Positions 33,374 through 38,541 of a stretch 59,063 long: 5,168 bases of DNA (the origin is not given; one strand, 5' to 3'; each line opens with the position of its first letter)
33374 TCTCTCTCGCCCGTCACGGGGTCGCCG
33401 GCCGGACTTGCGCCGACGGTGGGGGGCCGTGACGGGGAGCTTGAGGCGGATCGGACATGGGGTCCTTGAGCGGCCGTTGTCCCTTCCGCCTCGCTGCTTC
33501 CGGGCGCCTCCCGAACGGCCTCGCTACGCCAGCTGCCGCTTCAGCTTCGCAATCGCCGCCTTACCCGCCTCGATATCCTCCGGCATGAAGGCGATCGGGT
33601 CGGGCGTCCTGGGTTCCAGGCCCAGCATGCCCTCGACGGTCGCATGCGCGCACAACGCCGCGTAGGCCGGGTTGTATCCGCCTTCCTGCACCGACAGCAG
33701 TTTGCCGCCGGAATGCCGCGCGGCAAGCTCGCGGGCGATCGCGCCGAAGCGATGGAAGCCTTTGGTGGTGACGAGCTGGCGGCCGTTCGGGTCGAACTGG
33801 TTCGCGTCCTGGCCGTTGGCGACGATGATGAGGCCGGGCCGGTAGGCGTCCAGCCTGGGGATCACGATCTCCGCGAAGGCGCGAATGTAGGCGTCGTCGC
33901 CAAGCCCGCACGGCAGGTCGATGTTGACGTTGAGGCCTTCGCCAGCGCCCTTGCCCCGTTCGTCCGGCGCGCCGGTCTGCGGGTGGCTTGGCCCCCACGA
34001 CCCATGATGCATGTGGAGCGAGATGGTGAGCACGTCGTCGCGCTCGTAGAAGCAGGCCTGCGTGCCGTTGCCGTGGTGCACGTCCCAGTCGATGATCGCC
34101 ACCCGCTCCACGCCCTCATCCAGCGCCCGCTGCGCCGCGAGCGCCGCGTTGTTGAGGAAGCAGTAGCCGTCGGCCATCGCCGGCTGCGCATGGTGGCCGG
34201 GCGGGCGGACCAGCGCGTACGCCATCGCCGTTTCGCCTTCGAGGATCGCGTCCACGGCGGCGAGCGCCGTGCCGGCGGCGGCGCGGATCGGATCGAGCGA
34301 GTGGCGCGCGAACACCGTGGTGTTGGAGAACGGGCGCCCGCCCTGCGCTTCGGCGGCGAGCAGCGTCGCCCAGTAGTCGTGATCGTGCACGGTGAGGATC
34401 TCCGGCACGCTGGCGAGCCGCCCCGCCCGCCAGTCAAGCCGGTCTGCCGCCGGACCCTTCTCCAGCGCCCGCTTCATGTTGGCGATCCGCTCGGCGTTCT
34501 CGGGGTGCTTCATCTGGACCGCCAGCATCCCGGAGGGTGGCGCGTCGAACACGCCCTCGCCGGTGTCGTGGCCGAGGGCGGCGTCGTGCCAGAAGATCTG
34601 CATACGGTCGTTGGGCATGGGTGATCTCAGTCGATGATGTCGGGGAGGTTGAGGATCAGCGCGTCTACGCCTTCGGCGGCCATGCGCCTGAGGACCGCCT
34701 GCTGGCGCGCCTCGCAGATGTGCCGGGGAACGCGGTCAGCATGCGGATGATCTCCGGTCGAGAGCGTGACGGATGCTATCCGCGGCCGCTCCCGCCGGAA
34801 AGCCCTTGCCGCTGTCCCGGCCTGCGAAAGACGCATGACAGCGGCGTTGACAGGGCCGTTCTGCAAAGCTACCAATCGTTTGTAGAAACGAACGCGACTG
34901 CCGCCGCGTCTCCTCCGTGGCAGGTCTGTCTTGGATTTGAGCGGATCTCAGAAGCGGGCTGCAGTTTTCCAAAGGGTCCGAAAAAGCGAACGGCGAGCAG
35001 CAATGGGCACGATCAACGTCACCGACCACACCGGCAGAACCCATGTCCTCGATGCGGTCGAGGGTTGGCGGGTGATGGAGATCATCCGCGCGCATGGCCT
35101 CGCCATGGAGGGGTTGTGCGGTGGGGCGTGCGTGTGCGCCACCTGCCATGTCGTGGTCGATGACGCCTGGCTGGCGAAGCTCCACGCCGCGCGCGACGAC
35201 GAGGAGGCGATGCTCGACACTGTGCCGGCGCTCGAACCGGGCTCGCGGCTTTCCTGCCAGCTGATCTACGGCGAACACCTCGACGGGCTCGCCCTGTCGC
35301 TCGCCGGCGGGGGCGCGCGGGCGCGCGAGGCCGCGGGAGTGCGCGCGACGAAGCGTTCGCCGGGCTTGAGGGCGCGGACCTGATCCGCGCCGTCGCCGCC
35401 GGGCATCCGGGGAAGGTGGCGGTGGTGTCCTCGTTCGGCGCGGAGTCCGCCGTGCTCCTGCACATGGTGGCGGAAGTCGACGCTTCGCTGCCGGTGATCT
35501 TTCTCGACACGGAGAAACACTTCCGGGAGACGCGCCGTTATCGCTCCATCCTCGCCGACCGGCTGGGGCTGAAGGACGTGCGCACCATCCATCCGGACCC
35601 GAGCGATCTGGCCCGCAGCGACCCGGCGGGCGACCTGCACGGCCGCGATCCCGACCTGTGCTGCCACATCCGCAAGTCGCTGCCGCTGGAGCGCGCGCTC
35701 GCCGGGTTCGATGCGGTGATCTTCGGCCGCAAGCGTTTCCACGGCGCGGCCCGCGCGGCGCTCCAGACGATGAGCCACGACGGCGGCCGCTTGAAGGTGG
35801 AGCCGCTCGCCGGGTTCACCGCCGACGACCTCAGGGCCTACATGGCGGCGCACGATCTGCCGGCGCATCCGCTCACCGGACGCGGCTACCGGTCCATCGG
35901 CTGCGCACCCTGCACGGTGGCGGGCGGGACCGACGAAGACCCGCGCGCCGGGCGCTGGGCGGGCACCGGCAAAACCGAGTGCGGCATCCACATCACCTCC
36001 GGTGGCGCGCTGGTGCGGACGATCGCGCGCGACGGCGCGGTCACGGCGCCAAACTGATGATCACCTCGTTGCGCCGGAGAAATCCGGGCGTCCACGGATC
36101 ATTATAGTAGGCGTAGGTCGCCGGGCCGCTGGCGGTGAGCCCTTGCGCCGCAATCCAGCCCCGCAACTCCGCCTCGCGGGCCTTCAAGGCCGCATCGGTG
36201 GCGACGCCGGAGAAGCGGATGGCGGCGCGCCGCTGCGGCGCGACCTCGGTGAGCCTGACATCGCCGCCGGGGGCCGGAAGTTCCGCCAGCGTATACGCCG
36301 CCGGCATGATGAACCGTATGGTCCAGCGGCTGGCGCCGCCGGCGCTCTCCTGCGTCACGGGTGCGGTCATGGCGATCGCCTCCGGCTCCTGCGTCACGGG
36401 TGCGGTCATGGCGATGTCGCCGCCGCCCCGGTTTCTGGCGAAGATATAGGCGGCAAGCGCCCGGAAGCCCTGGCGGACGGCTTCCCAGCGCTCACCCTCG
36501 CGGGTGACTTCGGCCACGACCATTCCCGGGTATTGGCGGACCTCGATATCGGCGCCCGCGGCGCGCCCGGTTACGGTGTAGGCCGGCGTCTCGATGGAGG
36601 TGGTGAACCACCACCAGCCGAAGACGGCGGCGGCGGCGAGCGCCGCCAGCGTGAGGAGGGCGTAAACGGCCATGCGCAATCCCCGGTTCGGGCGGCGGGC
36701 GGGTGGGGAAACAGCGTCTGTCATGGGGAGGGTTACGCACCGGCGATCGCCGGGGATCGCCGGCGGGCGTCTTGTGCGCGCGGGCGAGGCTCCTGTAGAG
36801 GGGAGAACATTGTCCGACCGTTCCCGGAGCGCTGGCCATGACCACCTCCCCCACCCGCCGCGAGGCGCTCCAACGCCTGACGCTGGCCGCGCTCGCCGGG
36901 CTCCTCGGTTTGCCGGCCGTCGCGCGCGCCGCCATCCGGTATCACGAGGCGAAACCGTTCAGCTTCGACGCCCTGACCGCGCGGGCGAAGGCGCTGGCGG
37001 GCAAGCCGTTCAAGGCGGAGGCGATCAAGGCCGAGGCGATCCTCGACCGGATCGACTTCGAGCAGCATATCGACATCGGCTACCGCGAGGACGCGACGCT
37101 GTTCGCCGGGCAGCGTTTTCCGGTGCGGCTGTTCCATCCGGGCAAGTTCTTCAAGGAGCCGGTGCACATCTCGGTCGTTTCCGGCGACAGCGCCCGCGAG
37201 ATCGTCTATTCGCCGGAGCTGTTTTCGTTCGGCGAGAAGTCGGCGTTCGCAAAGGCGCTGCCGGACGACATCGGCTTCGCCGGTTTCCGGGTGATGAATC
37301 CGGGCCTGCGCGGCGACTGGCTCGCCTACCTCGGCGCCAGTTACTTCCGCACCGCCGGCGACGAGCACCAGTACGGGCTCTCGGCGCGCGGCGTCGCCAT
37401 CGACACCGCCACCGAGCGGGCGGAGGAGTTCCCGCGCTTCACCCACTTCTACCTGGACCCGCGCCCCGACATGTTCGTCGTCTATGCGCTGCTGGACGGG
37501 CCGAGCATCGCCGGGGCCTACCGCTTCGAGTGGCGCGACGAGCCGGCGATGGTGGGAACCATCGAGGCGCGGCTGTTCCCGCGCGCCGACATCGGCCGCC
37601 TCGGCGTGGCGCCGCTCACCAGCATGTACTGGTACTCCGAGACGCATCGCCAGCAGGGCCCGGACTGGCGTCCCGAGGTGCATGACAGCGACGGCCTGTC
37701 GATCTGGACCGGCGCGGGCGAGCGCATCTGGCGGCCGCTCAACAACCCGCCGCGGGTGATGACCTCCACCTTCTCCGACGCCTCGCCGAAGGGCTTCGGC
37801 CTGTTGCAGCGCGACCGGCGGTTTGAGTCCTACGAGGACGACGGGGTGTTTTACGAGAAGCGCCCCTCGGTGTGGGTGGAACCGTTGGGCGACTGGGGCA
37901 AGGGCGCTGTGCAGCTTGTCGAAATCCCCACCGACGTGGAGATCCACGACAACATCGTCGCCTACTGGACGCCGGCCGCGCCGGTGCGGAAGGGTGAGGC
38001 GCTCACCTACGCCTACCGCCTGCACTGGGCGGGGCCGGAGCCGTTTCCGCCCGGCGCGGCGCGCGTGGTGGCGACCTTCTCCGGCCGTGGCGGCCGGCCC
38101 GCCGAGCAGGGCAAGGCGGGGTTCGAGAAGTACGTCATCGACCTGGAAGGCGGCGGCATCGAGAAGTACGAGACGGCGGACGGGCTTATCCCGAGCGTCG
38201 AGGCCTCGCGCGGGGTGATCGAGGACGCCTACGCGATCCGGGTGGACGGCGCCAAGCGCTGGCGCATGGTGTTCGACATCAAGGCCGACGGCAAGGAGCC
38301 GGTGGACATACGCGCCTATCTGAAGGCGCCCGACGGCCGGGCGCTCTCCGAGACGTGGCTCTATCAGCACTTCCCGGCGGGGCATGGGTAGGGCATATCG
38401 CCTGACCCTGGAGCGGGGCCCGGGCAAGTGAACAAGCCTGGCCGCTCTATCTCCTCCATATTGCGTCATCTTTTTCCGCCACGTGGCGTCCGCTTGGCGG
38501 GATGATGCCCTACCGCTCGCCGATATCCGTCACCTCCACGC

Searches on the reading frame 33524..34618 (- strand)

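Call 67: search_protein_families(library=pfam, proteins=[window:33524-34618:-], max_evalue=0.001)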
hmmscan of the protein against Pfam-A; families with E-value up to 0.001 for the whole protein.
window:33524-34618:- (364 aa): 1 family
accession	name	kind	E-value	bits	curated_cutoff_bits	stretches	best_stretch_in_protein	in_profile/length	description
PF00850.24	Hist_deacetyl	-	1.3e-81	274.7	27.9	1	38-330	1-297/298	Histone deacetylase domain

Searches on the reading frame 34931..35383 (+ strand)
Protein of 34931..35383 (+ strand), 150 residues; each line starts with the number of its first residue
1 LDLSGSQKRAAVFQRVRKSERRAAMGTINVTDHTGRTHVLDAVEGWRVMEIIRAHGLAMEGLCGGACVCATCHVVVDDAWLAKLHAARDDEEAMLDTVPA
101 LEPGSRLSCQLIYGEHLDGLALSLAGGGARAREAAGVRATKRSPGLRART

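Call 67: search_protein_families(library=pfam, proteins=[window:34931-35383:+], max_evalue=0.001)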
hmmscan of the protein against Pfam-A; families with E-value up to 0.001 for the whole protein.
window:34931-35383:+ (150 aa): 1 family
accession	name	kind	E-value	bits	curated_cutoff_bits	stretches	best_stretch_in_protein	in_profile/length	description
PF00111.32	Fer2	-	3.1e-07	30.7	21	1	34-111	4-74/77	2Fe-2S iron-sulfur cluster binding domain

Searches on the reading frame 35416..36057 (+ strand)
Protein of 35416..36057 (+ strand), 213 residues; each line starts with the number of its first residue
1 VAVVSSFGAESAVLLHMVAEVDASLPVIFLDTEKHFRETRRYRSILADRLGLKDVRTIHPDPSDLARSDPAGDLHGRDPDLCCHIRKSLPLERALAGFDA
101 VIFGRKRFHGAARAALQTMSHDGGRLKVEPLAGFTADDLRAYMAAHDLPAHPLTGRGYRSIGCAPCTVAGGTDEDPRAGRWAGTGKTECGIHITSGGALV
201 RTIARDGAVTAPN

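Call 67: search_protein_families(library=pfam, proteins=[window:35416-36057:+], max_evalue=0.001)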
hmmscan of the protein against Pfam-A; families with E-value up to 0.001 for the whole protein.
window:35416-36057:+ (213 aa): 1 family
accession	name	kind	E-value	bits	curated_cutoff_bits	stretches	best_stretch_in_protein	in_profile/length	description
PF01507.26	PAPS_reduct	-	1.2e-35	123.6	22.5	1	2-168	3-174/175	Phosphoadenosine phosphosulfate reductase domain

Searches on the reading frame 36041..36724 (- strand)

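Call 67: search_protein_families(library=pfam, proteins=[window:36041-36724:-], max_evalue=0.001)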
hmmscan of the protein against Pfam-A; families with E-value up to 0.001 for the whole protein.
window:36041-36724:- (227 aa): 1 family
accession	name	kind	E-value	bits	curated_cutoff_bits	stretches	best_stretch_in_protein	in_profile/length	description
PF04832.17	SOUL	-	3e-44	151.5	27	1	44-223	1-172/173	SOUL heme-binding protein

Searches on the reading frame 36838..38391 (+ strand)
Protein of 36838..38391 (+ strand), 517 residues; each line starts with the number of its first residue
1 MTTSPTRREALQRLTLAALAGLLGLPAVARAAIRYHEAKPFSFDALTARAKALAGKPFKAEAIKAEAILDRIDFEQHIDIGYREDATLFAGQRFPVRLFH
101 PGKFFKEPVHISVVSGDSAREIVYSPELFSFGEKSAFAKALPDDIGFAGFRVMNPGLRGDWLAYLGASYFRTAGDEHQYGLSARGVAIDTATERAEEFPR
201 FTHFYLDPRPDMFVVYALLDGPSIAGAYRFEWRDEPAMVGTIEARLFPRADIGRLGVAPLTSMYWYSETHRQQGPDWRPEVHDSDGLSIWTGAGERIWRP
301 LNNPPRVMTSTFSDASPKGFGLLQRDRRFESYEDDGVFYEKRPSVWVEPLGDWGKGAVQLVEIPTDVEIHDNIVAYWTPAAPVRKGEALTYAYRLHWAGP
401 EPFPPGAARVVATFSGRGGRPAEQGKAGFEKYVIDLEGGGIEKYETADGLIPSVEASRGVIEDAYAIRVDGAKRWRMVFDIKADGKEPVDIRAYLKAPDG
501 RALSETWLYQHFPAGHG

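Call 15: search_protein_families(library=pfam, proteins=[window:36838-38391:+], max_evalue=0.00001)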
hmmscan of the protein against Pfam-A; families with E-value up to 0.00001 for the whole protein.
window:36838-38391:+ (517 aa): 1 family
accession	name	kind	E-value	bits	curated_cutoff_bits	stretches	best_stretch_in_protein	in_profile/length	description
PF04349.18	MdoG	-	1.2e-181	605.3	25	1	41-510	1-477/478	Periplasmic glucan biosynthesis protein, MdoG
